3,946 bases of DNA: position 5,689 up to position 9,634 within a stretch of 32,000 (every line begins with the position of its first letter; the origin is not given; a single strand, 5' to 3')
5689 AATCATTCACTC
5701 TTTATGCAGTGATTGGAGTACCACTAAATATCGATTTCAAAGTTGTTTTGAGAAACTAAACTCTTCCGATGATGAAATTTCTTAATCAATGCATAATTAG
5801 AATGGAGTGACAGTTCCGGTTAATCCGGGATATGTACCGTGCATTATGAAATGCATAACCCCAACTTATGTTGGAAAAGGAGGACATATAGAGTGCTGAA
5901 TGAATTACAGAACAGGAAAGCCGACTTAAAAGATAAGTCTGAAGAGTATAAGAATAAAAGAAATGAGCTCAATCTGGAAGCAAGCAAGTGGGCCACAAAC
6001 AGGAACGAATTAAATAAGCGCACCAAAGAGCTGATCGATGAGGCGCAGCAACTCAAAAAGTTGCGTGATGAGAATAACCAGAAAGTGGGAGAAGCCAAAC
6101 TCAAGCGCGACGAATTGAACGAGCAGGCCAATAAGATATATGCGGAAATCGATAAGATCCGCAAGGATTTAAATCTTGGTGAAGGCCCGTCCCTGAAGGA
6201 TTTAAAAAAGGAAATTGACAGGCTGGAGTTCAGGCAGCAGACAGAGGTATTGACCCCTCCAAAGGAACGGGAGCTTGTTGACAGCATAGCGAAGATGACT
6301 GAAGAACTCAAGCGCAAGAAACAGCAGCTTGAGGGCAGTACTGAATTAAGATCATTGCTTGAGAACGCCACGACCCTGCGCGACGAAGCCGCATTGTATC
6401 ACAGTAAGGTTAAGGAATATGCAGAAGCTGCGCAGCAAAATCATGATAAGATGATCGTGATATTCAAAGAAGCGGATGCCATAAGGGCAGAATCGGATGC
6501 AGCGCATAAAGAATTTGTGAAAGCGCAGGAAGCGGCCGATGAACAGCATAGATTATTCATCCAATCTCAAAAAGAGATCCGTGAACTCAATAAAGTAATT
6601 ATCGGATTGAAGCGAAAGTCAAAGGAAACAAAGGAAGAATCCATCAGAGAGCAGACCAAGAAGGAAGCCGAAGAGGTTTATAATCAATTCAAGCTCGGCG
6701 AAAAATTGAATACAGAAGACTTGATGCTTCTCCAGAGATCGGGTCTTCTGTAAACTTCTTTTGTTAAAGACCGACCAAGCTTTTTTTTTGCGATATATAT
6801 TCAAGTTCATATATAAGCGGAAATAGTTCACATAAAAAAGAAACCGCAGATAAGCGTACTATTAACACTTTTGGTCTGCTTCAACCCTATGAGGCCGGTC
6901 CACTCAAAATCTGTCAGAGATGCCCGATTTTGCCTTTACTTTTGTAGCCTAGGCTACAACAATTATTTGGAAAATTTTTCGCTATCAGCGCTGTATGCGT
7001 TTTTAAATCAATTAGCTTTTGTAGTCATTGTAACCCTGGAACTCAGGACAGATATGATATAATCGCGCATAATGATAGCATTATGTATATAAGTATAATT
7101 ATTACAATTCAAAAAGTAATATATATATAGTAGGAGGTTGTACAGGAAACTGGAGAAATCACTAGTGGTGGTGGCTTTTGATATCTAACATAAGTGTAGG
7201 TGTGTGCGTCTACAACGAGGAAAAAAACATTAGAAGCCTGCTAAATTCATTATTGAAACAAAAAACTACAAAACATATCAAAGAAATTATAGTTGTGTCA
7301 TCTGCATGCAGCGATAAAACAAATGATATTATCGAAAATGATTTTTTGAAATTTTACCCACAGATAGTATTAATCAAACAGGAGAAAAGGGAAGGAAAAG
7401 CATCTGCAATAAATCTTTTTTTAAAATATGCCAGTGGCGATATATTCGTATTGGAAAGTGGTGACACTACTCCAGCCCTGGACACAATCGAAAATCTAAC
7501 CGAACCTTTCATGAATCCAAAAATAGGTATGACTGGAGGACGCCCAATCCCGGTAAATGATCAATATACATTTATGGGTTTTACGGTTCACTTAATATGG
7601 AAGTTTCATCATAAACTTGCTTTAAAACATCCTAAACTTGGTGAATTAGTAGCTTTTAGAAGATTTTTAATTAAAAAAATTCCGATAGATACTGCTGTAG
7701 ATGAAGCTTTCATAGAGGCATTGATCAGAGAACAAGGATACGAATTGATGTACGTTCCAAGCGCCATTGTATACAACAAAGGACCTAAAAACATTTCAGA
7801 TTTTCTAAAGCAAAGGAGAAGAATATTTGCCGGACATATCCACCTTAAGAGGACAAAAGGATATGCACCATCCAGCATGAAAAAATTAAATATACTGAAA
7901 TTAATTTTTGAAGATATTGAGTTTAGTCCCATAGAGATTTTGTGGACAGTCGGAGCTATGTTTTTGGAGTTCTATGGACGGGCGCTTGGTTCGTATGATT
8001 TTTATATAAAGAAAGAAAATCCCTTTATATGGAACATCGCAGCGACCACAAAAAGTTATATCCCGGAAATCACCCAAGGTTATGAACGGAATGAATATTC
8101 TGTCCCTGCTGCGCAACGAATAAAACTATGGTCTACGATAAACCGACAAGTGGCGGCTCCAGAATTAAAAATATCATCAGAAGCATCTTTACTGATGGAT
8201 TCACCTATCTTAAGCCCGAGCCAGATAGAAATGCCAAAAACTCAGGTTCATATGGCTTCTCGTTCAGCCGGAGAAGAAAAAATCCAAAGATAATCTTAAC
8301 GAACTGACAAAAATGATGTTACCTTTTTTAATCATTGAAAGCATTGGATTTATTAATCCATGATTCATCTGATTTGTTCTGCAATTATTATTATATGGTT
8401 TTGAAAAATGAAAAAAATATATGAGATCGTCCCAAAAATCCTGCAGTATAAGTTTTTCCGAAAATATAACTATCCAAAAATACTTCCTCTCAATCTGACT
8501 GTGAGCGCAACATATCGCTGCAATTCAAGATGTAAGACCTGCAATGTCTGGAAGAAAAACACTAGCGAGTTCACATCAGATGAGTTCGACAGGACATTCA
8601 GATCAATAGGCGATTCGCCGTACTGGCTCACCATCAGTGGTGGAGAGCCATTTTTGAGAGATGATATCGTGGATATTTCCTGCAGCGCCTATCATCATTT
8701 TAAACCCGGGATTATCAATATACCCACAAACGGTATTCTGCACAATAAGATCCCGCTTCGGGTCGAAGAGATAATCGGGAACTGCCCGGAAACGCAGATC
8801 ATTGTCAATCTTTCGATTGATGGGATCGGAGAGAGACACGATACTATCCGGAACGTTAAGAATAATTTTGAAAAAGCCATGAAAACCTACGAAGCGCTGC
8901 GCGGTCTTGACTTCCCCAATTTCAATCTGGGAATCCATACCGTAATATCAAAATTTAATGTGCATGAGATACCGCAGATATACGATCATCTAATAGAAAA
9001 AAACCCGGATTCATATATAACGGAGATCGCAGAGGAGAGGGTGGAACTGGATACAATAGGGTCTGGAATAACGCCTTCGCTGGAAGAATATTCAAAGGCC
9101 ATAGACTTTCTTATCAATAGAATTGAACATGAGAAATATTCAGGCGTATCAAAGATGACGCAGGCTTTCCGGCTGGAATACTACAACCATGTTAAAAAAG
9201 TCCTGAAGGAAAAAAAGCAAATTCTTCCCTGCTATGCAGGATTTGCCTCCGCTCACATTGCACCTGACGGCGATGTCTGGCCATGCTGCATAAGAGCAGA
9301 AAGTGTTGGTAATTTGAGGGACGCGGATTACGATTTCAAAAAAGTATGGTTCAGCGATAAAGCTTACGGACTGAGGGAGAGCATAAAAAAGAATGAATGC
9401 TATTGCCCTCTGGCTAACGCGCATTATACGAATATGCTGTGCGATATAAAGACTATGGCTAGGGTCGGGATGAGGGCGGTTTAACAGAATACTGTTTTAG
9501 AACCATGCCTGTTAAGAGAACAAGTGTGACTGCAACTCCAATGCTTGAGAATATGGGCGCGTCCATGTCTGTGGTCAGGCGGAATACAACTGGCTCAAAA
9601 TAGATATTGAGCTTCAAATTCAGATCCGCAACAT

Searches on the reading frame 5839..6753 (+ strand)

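Call 8: search_protein_families(library=pfam, proteins=[window:5839-6753:+], max_evalue=0.01)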
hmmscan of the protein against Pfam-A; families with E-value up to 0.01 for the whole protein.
window:5839-6753:+ (304 aa): 1 family
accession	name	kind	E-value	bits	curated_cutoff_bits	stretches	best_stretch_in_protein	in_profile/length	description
PF23435.1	DUF7121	-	6.1e-68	229.9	29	1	27-304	34-307/307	Family of unknown function (DUF7121)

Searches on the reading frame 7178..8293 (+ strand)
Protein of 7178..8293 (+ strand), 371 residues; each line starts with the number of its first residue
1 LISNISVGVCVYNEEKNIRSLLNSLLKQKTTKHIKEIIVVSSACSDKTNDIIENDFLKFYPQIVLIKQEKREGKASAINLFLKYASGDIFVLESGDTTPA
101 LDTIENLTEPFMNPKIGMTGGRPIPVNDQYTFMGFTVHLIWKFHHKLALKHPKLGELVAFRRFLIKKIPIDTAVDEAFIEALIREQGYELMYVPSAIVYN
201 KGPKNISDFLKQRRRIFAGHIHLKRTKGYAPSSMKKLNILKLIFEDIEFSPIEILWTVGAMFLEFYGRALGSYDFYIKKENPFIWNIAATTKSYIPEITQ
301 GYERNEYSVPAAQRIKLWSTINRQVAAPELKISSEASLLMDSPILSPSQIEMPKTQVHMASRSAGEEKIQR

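Call 4: search_protein_families(library=pfam, proteins=[window:7178-8293:+], max_evalue=0.01)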
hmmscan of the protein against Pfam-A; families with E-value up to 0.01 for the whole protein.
window:7178-8293:+ (371 aa): 4 families
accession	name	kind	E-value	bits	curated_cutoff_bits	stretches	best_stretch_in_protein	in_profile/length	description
PF00535.33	Glycos_transf_2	-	6.2e-22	78.7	23.3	1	6-136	1-128/168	Glycosyl transferase family 2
PF13641.12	Glyco_tranf_2_3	-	6.4e-08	33.3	27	1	5-215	3-226/230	Glycosyltransferase like family 2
PF13632.12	Glyco_trans_2_3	-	6e-06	26.6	27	1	152-221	71-144/198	Glycosyl transferase family group 2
PF20202.4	DUF6564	-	4.9e-05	23.5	25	1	9-82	5-76/230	Domain of unknown function (DUF6564)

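Call 7: search_protein_families(library=ncbifam, proteins=[window:7178-8293:+], max_evalue=0.001)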
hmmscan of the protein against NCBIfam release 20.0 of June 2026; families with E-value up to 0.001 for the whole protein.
window:7178-8293:+ (371 aa): 17 families
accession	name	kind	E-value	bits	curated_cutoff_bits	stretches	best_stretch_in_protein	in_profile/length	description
TIGR03937.1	PgaC_IcaA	equivalog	9.5e-17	61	422.3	1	3-131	45-170/407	poly-beta-1,6-N-acetyl-D-glucosamine synthase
TIGR03965.1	mycofact_glyco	equivalog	8.3e-12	44.7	280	1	4-130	75-198/467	mycofactocin biosynthesis glycosyltransferase MftF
NF038302.1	EPS_HpsE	equivalog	2.3e-10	39.9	300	1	4-121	2-122/307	hormogonium polysaccharide biosynthesis glycosyltransferase HpsE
NF007482.0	PRK10073.1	equivalog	2.7e-09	36.5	423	1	4-90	7-89/334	glycosyltransferase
TIGR04283.1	glyco_like_mftF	equivalog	3.3e-08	33.4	182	1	5-111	1-97/221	TIGR04283 family arsenosugar biosynthesis glycosyltransferase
NF041875.1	EPS_EpsD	equivalog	5.1e-08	32.7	370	1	5-106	1-99/325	exopolysaccharide biosynthesis glycosyltransferase EpsD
TIGR03111.1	glyc2_xrt_Gpos1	hypoth_equivalog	1.6e-07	30.5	363.95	1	4-119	50-166/439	TIGR03111 family XrtG-associated glycosyltransferase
NF053739.1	GlytfEpsEBac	equivalog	1.8e-07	30.5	450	1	5-102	3-98/265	glycosyltransferase EpsE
TIGR04242.1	nodulat_NodC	equivalog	2.6e-07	29.9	550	1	4-133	49-178/395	chitooligosaccharide synthase NodC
TIGR04195.1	S_glycosyl_SunS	equivalog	3.6e-07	29.4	350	1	4-85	58-130/421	SunS family peptide S-glycosyltransferase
NF047588.1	GlcsyltransPgfSStrep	equivalog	2e-05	24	500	1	5-108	3-107/308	glycosyltransferase PgfS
NF010496.0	PRK13915.1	equivalog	2.5e-05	23.5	262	1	4-116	32-148/307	glucosyl-3-phosphoglycerate synthase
NF007986.1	PRK10714.1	equivalog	5.9e-05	22.2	529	1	2-96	5-100/316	undecaprenyl-phosphate 4-deoxy-4-formamido-L-arabinose transferase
TIGR03992.1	Arch_glmU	subfamily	0.00014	20.9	292.1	1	19-109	31-119/393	bifunctional sugar-1-phosphate nucleotidylyltransferase/acetyltransferase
NF045692.1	OglycostaseCruG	equivalog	0.00021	20.3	600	1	2-54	40-90/386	2'-O-glycosyltransferase CruG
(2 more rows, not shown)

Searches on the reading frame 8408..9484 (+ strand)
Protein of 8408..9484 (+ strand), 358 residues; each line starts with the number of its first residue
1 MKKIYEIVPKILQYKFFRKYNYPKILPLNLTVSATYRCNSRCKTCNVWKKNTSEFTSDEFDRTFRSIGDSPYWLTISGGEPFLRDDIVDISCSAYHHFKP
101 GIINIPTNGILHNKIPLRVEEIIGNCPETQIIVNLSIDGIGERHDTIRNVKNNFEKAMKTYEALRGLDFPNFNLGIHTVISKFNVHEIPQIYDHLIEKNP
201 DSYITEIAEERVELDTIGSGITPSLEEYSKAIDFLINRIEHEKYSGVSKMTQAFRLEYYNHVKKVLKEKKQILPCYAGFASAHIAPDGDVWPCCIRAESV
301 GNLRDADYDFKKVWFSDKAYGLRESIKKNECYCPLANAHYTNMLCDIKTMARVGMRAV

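Call 4: search_protein_families(library=pfam, proteins=[window:8408-9484:+], max_evalue=0.01)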
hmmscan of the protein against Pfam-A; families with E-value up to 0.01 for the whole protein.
window:8408-9484:+ (358 aa): 2 families
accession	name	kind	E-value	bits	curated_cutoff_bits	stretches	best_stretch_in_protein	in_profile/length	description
PF04055.27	Radical_SAM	-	1.6e-13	51.6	29.5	1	33-194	2-165/166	Radical SAM superfamily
PF13186.11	SPASM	-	1.4e-07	32.1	21.5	1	275-331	1-63/67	Iron-sulfur cluster-binding domain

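Call 7: search_protein_families(library=ncbifam, proteins=[window:8408-9484:+], max_evalue=0.001)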
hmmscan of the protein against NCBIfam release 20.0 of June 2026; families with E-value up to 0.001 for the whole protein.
window:8408-9484:+ (358 aa): 40 families (the best 25 are shown)
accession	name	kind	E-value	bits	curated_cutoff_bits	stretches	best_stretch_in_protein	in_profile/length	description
NF033640.1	N_Twi_rSAM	subfamily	2e-17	63.4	170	1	50-210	151-300/398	twitch domain-containing radical SAM protein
TIGR04055.1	rSAM_NirJ2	equivalog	2.4e-16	60.2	500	1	34-328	6-288/326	putative heme d1 biosynthesis radical SAM protein NirJ2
TIGR04545.1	rSAM_ahbD_hemeb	equivalog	1.1e-15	58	500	1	34-193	6-160/339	heme b synthase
TIGR03961.1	rSAM_PTO1314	hypoth_equivalog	4.7e-15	55.7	306.05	1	26-333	21-302/332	PTO1314 family radical SAM protein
TIGR04133.1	rSAM_w_lipo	hypoth_equivalog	6.1e-15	55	425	1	30-331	26-318/350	TIGR04133 family radical SAM/SPASM protein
TIGR04053.2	TIGR04053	equivalog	8.4e-15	54.9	395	1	30-199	10-177/366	TIGR04053 family radical SAM/SPASM domain-containing protein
TIGR04546.1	rSAM_ahbC_deAc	equivalog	1e-14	54.2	650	1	34-199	45-204/390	12,18-didecarboxysiroheme deacetylase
TIGR04051.1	rSAM_NirJ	equivalog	1.3e-14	53.9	515.45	1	35-205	9-174/354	heme d1 biosynthesis radical SAM protein NirJ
TIGR04054.1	rSAM_NirJ1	equivalog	1.3e-14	53.7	650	1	33-199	41-201/387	putative heme d1 biosynthesis radical SAM protein NirJ1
TIGR03977.1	rSAM_pair_HxsC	equivalog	6.9e-14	51.4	267.9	1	31-199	28-194/292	His-Xaa-Ser system radical SAM maturase HxsC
TIGR04250.1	SCM_rSAM_ScmE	equivalog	9e-14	51.1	400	1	29-294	4-272/358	SynChlorMet cassette radical SAM/SPASM protein ScmE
NF047865.1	rSAM_PapB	equivalog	2.8e-13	49.8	340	1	30-294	5-266/330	PapB family radical SAM/SPASM ranthipeptide maturase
NF050035.1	rSAM_WgK_link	exception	6.4e-13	48.4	650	1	26-186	7-162/367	radical SAM/SPASM peptide maturase WgkB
TIGR02109.1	PQQ_syn_pqqE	equivalog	6.3e-12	45.1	381.35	1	26-318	5-284/358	pyrroloquinoline quinone biosynthesis protein PqqE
TIGR03962.1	mycofact_rSAM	equivalog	1.2e-11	44.4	265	1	26-332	10-301/339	mycofactocin radical SAM maturase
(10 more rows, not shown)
